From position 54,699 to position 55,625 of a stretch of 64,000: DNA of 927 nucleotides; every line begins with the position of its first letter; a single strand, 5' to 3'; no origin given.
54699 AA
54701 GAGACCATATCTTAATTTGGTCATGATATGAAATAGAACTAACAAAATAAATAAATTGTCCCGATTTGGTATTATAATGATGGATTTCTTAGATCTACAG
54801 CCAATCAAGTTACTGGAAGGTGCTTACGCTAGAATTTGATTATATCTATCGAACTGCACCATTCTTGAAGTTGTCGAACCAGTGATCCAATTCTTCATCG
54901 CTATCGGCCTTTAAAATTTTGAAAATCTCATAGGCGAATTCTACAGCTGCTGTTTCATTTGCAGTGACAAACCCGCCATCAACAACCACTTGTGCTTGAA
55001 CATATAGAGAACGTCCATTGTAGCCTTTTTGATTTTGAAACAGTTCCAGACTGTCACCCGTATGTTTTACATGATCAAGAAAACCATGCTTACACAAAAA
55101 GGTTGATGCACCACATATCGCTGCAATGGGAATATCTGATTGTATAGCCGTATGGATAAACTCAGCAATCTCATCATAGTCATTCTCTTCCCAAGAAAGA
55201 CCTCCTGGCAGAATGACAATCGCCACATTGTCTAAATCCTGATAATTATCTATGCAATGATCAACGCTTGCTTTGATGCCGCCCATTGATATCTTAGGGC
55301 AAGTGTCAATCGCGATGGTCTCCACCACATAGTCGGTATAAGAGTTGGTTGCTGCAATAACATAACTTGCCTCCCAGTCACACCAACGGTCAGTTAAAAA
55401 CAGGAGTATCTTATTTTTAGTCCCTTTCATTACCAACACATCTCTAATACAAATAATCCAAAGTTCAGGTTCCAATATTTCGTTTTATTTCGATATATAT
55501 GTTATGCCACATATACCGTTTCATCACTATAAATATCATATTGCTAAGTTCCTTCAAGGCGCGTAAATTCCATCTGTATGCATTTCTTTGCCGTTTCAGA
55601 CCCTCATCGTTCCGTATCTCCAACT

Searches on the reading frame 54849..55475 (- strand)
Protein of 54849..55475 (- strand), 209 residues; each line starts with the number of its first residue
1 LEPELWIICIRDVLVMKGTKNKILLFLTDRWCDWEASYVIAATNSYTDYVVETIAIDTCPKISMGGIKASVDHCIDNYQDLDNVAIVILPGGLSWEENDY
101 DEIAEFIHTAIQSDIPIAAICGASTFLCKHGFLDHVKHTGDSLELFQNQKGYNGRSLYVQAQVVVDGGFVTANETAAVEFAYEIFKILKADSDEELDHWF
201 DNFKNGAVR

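Call 71: search_protein_families(library=pfam, proteins=[window:54849-55475:-], max_evalue=0.01)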
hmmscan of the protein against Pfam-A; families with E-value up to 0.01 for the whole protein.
window:54849-55475:- (209 aa): 2 families
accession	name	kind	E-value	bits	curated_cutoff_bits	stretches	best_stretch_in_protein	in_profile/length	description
PF01965.30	DJ-1_PfpI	-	1.9e-23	83.5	26.6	1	22-186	2-164/165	DJ-1/PfpI family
PF07685.20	GATase_3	-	0.00043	20.4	27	1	77-145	33-110/196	CobB/CobQ-like glutamine amidotransferase domain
